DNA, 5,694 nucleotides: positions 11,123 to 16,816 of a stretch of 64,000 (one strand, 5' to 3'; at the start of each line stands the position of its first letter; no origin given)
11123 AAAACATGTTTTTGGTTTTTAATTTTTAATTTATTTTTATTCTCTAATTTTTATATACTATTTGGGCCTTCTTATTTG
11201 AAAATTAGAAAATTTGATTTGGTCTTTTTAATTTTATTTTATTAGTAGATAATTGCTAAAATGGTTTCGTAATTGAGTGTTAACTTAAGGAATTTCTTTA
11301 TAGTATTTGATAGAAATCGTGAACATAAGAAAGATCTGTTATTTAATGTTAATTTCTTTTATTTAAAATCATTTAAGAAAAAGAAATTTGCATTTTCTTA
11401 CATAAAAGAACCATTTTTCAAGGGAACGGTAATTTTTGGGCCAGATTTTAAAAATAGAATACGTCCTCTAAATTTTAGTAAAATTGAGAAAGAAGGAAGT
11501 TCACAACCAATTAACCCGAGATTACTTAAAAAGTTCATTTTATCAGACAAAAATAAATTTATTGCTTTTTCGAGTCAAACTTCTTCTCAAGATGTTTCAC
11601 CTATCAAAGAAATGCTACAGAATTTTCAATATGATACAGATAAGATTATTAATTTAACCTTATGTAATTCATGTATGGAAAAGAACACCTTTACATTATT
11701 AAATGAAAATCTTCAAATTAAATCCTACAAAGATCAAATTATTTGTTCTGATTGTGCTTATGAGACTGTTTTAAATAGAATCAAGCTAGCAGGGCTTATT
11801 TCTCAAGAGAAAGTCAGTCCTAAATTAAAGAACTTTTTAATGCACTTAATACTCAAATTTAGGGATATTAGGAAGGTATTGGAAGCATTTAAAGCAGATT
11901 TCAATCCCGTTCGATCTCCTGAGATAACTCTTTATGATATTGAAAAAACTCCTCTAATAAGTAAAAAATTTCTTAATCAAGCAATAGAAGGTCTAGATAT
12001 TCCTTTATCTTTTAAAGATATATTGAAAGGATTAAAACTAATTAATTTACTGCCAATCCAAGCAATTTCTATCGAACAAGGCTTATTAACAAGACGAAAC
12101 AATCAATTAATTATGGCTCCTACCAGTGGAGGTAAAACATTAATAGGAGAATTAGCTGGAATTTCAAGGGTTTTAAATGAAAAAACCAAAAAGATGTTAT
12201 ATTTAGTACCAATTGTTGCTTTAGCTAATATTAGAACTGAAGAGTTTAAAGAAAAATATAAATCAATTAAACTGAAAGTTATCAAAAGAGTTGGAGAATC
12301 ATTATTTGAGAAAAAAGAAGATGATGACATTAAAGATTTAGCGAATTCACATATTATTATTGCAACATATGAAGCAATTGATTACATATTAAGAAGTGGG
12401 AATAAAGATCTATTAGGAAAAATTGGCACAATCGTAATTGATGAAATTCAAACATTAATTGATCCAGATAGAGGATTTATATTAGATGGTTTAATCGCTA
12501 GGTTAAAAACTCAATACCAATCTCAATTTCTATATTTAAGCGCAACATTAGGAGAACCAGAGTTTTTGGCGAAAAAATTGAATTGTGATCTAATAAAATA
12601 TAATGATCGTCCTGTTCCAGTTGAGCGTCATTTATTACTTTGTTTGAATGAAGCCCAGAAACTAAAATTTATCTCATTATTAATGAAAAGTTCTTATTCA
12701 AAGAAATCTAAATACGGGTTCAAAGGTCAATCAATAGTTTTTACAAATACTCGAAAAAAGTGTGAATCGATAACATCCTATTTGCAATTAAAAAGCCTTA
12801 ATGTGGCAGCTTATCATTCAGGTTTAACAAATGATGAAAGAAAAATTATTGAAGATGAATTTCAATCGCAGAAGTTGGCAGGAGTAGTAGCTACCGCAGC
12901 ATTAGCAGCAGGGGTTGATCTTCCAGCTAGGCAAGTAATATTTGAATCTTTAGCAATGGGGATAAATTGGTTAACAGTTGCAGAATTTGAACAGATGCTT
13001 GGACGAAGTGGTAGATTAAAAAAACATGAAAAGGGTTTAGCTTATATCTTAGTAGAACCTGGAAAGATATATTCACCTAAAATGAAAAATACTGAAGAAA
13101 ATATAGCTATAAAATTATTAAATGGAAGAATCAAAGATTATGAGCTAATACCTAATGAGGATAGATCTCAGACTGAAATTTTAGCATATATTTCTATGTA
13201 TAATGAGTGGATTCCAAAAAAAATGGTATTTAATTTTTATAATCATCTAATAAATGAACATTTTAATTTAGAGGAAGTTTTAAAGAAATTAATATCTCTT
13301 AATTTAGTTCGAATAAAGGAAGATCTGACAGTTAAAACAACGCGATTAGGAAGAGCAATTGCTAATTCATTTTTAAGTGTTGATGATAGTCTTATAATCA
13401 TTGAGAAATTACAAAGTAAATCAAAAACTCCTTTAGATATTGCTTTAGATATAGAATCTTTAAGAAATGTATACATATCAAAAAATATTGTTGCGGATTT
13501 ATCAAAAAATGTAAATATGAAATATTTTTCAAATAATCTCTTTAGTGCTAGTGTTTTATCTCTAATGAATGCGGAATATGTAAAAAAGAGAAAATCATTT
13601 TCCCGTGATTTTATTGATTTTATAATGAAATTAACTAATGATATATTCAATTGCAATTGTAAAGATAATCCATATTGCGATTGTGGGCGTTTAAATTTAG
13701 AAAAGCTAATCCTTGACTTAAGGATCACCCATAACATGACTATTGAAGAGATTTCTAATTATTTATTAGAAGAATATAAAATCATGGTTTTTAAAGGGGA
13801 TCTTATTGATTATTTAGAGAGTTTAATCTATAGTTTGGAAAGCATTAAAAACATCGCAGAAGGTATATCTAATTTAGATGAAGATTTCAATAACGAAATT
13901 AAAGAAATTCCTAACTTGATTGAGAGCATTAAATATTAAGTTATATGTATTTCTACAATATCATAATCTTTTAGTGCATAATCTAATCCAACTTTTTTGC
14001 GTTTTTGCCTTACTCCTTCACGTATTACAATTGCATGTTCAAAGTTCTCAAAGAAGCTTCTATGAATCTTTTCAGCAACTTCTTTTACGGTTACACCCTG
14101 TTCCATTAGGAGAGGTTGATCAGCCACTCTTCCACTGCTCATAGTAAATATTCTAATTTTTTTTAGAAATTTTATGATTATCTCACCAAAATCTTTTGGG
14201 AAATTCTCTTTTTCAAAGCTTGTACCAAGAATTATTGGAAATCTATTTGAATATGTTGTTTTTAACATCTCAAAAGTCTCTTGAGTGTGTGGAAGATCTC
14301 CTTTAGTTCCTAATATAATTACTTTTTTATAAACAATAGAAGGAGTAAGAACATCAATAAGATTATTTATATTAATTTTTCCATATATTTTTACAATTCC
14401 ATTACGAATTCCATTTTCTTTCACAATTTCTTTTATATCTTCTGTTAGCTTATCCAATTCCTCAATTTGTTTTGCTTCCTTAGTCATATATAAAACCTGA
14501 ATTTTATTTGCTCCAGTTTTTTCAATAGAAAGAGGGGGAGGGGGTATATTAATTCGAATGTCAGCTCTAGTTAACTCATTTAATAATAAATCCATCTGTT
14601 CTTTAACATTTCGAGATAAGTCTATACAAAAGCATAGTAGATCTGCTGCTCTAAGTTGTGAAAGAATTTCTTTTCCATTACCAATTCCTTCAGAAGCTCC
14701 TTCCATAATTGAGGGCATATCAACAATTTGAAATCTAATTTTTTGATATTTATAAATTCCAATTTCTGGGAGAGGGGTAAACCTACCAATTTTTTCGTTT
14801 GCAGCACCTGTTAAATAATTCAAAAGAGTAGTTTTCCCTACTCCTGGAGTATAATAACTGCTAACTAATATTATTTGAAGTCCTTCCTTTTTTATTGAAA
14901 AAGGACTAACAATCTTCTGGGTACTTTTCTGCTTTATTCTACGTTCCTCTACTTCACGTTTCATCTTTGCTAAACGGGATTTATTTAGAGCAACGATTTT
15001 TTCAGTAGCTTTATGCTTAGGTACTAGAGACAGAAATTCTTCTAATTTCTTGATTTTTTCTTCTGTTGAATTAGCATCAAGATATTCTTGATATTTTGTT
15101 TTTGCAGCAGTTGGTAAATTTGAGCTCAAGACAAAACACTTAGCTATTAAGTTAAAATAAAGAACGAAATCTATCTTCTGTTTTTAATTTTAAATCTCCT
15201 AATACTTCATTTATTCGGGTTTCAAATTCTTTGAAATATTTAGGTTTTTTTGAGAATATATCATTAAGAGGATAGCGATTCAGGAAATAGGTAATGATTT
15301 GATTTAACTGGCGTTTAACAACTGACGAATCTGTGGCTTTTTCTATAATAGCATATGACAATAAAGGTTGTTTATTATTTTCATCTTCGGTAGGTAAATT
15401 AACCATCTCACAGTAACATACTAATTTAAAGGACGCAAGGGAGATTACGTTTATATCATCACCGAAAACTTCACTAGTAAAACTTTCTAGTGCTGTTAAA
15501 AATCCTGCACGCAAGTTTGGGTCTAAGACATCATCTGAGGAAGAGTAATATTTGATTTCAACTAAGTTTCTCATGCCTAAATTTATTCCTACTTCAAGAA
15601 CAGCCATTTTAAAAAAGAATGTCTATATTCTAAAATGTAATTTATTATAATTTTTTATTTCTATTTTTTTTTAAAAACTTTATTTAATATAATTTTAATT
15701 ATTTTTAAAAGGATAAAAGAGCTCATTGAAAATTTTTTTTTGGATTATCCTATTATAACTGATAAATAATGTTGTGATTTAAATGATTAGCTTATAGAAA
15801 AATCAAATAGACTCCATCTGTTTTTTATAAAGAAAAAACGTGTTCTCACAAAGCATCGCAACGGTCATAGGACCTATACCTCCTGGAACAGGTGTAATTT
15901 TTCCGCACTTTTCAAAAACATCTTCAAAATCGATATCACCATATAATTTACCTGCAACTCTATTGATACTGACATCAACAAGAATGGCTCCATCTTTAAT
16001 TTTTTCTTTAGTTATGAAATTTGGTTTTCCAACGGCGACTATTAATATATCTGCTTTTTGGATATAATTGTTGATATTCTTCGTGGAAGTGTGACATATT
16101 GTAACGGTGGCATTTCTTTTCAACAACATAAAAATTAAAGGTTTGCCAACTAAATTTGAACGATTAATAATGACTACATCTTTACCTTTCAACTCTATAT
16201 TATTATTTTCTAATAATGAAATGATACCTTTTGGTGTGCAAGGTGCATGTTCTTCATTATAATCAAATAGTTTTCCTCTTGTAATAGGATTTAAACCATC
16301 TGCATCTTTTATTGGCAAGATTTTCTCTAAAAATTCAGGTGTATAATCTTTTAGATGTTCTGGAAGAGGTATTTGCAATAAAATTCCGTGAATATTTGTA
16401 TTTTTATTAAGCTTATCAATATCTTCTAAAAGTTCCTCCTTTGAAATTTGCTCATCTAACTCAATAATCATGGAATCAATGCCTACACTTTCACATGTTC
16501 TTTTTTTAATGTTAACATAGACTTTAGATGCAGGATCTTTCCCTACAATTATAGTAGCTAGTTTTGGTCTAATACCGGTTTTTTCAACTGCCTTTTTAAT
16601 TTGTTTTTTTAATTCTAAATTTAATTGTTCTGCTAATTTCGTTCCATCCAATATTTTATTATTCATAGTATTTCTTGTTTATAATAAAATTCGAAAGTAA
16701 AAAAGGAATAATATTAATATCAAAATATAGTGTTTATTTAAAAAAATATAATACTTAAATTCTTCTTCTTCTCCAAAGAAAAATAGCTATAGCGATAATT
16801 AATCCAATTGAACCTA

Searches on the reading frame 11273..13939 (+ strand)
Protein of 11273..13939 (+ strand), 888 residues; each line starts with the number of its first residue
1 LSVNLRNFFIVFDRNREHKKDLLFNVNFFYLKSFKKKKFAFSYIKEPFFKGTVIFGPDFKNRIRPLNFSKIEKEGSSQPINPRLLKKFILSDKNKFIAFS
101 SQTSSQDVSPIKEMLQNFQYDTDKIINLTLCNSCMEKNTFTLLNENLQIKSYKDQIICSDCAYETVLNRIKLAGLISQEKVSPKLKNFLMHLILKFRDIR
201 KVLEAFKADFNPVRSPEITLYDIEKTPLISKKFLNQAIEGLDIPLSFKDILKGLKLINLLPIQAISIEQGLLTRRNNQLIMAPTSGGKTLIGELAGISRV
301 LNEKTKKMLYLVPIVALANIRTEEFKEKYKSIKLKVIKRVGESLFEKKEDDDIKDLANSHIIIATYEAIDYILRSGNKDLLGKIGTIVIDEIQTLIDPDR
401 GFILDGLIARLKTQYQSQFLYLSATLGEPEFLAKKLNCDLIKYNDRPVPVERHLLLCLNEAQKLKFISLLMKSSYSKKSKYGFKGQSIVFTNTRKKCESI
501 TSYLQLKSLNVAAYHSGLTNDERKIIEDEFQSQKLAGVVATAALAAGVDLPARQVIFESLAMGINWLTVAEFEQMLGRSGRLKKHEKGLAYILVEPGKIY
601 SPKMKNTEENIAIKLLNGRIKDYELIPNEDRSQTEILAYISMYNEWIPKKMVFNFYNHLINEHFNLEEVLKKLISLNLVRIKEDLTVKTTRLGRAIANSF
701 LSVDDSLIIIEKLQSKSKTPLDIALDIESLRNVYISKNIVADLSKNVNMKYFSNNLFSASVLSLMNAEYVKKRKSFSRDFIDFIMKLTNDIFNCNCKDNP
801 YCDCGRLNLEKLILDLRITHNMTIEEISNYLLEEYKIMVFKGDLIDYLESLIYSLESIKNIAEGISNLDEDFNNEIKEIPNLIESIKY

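Call 16: search_protein_families(library=pfam, proteins=[window:11273-13939:+], max_evalue=0.001)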
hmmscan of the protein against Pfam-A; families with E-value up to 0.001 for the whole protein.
window:11273-13939:+ (888 aa): 4 families
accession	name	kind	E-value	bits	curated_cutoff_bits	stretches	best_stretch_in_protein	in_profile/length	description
PF00270.35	DEAD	-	6.6e-27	94.7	26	1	261-427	2-161/167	DEAD/DEAH box helicase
PF19131.5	DUF5814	-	2.9e-23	82.6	25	1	730-872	3-141/148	Family of unknown function (DUF5814)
PF00271.37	Helicase_C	-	1.3e-16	61.2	23.5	1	483-582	14-109/110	Helicase conserved C-terminal domain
PF04851.21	ResIII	-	1.8e-07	31.7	22.5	1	267-425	12-161/164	Type III restriction enzyme, res subunit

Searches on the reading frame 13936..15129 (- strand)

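Call 16: search_protein_families(library=pfam, proteins=[window:13936-15129:-], max_evalue=0.001)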
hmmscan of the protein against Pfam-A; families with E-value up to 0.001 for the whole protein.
window:13936-15129:- (397 aa): 4 families
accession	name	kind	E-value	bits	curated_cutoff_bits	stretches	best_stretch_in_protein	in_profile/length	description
PF01926.29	MMR_HSR1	-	1.5e-11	44.8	21.9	1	95-186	8-100/113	50S ribosome-binding GTPase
PF02824.27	TGS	-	3.9e-10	40.1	22.2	1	325-395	1-59/60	TGS domain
PF16897.10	MMR_HSR1_Xtn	-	3.5e-09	37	35.2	1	222-292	12-79/106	C-terminal region of MMR_HSR1 domain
PF02421.24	FeoB_N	-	0.0002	21.4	27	0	95-141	9-57/156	Ferrous iron transport protein B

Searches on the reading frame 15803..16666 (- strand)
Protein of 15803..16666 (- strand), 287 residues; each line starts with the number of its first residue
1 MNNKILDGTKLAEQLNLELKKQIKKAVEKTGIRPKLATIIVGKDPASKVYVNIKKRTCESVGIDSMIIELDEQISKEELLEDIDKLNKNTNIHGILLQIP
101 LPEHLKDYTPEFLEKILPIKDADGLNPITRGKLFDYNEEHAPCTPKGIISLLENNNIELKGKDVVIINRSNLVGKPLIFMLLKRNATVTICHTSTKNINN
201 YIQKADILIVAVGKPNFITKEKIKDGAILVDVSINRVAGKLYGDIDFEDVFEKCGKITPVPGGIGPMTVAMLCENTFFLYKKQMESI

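Call 16: search_protein_families(library=pfam, proteins=[window:15803-16666:-], max_evalue=0.001)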
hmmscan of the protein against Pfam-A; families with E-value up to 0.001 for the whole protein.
window:15803-16666:- (287 aa): 3 families
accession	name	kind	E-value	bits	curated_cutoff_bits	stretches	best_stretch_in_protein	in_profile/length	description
PF02882.25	THF_DHG_CYH_C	-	2.3e-63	212.7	27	1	127-283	2-159/160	Tetrahydrofolate dehydrogenase/cyclohydrolase, NAD(P)-binding domain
PF00763.28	THF_DHG_CYH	-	8.5e-36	123.2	32.8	1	6-123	1-115/115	Tetrahydrofolate dehydrogenase/cyclohydrolase, catalytic domain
PF01488.26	Shikimate_DH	-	0.00084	19.9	24.3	0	161-226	36-98/138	Shikimate / quinate 5-dehydrogenase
